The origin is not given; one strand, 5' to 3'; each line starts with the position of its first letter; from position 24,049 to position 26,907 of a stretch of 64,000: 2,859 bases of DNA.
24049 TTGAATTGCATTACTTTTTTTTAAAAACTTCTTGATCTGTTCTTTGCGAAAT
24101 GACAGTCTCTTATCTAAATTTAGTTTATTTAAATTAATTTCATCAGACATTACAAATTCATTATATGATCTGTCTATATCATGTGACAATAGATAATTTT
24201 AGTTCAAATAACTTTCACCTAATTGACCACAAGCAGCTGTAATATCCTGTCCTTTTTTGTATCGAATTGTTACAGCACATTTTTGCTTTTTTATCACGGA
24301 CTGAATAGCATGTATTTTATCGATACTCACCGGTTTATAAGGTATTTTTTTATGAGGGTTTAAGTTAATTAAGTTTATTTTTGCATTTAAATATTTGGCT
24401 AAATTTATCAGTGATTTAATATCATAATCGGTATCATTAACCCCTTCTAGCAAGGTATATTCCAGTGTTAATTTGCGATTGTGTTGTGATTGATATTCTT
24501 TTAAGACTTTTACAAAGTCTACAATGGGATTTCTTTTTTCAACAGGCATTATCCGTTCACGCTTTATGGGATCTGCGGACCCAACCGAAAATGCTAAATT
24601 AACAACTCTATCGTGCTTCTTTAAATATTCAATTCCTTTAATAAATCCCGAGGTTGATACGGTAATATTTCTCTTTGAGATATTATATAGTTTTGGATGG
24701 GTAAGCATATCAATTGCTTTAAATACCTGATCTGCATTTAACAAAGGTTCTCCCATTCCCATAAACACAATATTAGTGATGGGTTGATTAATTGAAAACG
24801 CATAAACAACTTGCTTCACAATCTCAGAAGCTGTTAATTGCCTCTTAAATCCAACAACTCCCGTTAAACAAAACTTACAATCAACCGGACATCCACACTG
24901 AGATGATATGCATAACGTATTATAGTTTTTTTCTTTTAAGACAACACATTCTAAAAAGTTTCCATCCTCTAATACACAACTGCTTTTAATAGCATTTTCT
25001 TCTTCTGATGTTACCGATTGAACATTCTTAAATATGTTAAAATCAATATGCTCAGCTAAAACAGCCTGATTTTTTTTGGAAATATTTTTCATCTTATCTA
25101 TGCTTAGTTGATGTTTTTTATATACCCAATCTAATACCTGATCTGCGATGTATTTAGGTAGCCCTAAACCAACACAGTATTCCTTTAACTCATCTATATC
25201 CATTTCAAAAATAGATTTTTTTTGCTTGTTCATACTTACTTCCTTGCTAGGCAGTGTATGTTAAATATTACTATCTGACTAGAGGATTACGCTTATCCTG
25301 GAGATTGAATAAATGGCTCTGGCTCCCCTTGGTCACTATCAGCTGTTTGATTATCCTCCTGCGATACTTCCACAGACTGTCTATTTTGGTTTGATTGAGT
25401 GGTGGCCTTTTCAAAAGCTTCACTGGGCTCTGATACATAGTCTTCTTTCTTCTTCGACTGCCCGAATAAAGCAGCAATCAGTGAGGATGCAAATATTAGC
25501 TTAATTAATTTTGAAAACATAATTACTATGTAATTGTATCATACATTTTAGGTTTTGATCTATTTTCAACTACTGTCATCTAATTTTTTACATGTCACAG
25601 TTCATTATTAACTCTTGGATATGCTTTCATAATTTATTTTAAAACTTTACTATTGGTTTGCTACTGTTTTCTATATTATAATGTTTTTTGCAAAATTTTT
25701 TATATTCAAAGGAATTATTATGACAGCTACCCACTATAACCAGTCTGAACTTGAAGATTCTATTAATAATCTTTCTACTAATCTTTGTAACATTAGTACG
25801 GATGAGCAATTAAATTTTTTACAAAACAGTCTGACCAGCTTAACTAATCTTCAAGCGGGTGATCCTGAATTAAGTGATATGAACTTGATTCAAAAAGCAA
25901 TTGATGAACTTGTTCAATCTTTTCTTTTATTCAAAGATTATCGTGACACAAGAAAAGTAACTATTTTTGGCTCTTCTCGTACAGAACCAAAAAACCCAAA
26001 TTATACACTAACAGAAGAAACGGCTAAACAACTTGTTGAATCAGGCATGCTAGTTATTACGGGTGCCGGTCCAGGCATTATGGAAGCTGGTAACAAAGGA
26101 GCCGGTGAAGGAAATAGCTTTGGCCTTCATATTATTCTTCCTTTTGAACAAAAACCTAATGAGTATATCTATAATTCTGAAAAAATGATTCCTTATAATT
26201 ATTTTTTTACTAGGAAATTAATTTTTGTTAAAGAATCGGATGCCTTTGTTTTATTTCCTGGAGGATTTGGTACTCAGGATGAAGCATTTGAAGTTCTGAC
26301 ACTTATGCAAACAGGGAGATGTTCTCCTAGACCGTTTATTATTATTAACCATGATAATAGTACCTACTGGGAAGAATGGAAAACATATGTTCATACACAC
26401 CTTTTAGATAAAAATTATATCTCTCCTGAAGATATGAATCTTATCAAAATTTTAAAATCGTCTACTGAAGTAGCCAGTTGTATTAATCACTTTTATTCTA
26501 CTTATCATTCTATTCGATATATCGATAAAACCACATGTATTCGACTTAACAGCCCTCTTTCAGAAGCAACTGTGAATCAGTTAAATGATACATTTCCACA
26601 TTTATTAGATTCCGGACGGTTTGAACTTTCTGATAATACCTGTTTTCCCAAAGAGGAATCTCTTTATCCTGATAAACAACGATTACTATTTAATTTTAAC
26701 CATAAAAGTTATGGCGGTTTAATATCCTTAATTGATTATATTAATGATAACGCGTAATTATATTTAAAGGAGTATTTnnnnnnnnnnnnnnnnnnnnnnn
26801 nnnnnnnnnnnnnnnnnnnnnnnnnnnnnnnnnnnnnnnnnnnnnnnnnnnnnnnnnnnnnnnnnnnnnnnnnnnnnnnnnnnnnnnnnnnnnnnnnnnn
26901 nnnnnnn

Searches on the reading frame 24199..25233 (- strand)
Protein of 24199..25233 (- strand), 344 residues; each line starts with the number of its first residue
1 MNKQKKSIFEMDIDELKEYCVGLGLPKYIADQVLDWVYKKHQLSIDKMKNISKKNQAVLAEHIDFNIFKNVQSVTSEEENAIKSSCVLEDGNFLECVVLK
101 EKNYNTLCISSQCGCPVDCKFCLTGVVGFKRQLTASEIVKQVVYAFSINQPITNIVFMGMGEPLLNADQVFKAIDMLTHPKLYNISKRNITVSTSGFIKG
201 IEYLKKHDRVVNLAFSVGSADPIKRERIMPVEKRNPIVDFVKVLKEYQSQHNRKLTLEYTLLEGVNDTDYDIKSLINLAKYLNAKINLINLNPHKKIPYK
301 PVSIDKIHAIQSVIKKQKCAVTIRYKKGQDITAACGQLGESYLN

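Call 30: search_protein_families(library=pfam, proteins=[window:24199-25233:-], max_evalue=0.0001)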
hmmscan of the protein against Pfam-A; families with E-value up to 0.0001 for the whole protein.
window:24199-25233:- (344 aa): 2 families
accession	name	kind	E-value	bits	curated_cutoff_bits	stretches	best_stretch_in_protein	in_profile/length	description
PF04055.27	Radical_SAM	-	4.9e-17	63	29.5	1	110-269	2-158/166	Radical SAM superfamily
PF21016.3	RlmN_N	-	2.2e-13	50.2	24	1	8-63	3-58/60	Ribosomal RNA large subunit methyltransferase N-terminal domain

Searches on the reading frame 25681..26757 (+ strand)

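Call 30: search_protein_families(library=pfam, proteins=[window:25681-26757:+], max_evalue=0.0001)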
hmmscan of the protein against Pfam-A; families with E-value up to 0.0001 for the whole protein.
window:25681-26757:+ (358 aa): 2 families
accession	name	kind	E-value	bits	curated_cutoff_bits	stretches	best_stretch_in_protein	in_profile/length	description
PF03641.19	Lysine_decarbox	-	6.4e-26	91.5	27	1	134-265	1-128/131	Possible lysine decarboxylase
PF18306.6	LDcluster4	-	5.8e-12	45.9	26.3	1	91-203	2-111/151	SLOG cluster4 family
